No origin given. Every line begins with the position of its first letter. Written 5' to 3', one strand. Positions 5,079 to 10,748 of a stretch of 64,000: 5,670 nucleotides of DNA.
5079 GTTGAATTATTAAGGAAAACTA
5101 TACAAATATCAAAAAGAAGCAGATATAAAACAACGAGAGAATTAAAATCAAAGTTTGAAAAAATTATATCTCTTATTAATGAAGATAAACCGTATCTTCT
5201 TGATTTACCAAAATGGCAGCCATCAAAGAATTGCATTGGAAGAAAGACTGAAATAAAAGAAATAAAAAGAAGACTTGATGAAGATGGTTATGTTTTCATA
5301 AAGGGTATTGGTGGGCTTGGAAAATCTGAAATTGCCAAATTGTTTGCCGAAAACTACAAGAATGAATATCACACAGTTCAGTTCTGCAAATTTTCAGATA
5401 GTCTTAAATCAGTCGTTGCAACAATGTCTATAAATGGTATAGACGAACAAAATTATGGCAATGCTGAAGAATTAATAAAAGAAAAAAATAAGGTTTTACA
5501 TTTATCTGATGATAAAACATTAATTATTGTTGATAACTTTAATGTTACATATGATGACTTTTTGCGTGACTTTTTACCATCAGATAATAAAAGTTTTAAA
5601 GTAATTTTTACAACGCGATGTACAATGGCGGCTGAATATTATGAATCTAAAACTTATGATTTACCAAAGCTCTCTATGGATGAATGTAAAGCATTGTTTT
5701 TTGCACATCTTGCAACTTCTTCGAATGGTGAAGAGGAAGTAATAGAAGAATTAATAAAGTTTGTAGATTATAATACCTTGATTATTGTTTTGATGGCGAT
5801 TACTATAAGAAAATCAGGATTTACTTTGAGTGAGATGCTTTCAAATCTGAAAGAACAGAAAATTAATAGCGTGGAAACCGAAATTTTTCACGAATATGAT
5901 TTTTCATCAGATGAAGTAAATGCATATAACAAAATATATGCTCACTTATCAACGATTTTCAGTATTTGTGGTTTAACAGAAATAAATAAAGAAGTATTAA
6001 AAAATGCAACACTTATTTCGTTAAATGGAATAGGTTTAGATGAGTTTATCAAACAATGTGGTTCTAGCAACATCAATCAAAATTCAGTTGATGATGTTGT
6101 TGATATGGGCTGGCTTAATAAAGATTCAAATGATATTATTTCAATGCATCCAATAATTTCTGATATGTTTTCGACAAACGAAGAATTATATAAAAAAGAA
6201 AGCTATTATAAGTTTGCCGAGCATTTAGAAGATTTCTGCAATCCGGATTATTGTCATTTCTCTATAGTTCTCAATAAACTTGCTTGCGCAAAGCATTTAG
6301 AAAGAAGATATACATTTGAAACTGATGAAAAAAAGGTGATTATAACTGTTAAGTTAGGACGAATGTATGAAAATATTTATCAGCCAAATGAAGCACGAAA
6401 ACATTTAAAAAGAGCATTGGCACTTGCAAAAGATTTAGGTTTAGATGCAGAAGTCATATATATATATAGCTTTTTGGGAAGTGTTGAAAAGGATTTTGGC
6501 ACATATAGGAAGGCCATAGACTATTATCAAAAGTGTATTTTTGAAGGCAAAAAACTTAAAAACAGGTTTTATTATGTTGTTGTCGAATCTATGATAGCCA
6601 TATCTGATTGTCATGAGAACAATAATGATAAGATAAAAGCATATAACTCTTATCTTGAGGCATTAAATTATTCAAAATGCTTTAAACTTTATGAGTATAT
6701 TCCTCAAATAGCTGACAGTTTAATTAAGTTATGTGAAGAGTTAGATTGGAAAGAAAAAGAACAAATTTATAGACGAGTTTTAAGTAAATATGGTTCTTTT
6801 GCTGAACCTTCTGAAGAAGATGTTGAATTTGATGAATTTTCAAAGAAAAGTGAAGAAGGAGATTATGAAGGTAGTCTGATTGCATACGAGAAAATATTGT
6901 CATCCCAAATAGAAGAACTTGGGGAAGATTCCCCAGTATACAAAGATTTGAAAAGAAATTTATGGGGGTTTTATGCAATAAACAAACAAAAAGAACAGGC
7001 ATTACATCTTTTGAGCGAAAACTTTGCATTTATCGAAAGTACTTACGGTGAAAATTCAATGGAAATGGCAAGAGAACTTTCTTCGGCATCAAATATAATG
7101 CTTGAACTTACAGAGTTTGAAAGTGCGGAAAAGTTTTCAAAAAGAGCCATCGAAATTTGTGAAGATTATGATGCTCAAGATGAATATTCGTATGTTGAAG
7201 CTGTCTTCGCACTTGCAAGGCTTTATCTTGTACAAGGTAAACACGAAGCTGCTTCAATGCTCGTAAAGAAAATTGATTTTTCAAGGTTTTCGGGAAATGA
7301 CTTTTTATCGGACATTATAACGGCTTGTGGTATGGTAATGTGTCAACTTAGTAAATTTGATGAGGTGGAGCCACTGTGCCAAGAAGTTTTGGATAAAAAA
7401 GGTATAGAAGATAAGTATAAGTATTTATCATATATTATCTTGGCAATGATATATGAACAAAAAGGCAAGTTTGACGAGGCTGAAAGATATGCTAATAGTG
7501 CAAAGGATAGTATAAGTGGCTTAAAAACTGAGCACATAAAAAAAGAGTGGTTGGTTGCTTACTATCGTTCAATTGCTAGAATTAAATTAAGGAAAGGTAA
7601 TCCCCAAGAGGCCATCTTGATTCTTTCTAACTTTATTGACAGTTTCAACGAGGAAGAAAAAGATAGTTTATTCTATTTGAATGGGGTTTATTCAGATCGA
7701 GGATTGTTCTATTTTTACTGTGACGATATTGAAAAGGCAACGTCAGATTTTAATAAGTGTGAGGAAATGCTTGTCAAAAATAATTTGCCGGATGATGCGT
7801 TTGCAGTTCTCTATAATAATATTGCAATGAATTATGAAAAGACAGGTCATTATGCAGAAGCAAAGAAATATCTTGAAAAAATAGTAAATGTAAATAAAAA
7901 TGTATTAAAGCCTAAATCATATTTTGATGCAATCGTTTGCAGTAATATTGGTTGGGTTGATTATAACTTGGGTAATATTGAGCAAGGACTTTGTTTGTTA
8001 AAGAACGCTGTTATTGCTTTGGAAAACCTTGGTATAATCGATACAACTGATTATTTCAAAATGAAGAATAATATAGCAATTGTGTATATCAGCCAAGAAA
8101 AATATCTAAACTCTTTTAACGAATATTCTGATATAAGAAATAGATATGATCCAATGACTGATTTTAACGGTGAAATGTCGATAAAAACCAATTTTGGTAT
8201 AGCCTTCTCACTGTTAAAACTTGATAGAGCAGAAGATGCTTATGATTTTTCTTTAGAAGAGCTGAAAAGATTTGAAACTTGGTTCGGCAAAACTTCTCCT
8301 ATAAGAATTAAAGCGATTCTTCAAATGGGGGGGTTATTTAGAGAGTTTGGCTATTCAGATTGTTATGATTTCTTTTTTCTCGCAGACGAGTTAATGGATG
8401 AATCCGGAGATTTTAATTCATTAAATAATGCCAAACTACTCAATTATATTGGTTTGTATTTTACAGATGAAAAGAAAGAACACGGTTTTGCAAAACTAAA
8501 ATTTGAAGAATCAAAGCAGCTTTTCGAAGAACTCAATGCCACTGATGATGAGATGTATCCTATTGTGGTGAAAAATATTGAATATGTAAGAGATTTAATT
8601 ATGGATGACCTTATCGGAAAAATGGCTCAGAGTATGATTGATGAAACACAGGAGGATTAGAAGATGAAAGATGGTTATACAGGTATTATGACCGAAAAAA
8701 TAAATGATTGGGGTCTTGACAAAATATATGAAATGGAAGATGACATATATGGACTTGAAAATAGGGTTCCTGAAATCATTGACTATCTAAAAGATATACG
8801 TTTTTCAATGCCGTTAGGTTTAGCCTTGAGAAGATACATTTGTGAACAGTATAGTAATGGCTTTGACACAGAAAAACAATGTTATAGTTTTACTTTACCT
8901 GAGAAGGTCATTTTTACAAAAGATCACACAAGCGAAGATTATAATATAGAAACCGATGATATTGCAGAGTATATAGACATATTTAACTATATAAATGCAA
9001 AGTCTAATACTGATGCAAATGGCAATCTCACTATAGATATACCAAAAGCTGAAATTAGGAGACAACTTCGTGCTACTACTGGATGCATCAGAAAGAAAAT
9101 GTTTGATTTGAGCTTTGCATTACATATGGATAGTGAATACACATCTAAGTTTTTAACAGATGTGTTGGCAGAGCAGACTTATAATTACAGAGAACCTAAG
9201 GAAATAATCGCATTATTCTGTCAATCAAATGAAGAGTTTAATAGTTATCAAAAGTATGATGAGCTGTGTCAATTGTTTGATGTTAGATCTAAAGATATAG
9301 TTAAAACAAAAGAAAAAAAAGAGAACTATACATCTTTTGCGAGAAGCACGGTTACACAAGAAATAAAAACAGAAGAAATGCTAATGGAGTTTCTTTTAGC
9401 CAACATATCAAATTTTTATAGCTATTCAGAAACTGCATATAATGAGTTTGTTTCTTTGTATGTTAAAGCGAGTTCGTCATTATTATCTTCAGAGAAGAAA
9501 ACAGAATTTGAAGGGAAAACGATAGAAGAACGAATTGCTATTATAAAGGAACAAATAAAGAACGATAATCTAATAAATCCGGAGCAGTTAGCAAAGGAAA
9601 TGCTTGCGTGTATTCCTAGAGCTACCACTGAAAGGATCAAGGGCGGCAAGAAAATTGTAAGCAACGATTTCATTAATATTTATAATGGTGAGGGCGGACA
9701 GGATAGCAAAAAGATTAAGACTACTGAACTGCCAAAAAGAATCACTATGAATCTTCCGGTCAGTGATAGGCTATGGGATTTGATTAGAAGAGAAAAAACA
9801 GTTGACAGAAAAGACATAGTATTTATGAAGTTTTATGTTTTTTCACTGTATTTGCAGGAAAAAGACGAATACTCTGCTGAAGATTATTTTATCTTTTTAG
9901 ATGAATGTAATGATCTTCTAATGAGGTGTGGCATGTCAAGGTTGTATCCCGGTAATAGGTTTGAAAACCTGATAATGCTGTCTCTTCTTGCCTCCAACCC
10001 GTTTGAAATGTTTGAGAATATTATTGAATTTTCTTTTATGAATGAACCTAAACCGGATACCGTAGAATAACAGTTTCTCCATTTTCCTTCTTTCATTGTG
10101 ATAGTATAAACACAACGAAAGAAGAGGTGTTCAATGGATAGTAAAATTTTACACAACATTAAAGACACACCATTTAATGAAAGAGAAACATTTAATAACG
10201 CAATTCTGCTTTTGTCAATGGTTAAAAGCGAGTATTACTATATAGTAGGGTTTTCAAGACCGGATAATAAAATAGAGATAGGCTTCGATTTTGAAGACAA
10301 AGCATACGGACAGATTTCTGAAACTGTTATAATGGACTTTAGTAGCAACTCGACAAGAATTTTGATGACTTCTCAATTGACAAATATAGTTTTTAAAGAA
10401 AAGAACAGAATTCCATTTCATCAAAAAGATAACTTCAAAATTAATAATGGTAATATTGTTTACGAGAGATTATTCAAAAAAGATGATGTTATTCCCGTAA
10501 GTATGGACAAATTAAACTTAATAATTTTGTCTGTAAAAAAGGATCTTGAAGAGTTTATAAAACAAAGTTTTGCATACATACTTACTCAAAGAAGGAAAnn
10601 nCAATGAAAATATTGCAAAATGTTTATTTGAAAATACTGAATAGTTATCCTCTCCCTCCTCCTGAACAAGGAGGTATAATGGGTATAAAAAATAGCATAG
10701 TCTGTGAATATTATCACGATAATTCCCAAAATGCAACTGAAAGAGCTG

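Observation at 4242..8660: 1472-aa Ser/Thr kinase fused to an NB-ARC STAND ATPase and a long TPR array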

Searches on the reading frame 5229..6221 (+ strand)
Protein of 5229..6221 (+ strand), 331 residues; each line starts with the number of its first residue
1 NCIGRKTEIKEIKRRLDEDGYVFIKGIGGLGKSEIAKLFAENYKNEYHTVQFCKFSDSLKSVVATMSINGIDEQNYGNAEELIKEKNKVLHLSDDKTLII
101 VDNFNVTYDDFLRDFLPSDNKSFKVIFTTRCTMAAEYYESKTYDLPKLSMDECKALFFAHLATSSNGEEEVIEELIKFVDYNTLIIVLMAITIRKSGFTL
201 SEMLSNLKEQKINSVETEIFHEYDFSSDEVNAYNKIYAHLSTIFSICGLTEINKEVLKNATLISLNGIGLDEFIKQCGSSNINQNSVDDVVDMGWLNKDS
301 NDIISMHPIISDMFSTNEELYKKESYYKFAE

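Call 92: search_solved_structures(query=window:5229-6221:+, max_evalue=0.01)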
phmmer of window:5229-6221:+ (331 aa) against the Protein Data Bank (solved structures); distinct sequences matched with E-value up to 0.01: 4.
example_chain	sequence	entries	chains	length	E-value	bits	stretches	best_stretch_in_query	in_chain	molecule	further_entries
7xc2_C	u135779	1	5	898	0.00088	22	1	22-192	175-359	CNL9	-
7xe0_A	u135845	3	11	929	0.00093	21.9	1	22-192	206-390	Sr35 | CNL9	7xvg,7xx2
7jlv_A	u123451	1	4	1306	0.0081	18.8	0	3-235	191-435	Disease resistance protein Roq1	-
7jlu_A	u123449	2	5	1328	0.0087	18.7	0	3-235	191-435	Disease resistance protein Roq1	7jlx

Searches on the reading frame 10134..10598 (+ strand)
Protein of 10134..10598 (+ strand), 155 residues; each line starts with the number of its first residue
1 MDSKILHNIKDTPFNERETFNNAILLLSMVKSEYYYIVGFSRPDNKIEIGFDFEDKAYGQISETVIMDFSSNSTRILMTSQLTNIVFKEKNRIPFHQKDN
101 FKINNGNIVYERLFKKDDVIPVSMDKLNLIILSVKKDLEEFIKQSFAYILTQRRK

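Call 5: search_protein_families(library=padloc, proteins=[window:10134-10598:+], max_evalue=0.01)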
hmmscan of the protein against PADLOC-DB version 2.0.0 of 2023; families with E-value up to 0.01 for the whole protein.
window:10134-10598:+ (155 aa): 0 families

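Call 7: search_protein_families(library=pfam, proteins=[window:10134-10598:+], max_evalue=0.05)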
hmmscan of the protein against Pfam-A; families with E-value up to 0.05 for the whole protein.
window:10134-10598:+ (155 aa): 0 families

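Call 19: search_protein_families(library=ncbifam, proteins=[window:10134-10598:+], max_evalue=0.01)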
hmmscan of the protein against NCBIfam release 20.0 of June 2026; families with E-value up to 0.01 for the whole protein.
window:10134-10598:+ (155 aa): 0 families

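Call 20: search_protein_families(library=phrogs, proteins=[window:10134-10598:+], max_evalue=0.01)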
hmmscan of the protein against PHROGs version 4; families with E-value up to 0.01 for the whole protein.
window:10134-10598:+ (155 aa): 0 families

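Call 88: search_solved_structures(query=window:10134-10598:+, max_evalue=1)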
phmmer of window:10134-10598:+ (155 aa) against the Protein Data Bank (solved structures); distinct sequences matched with E-value up to 1: 2.
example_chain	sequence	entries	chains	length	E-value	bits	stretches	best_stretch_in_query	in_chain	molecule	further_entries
3tc9_A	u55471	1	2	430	0.81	12.8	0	3-84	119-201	Hypothetical hydrolase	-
2pzg_A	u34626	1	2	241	0.92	12.6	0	60-91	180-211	Cystic fibrosis transmembrane conductance regulator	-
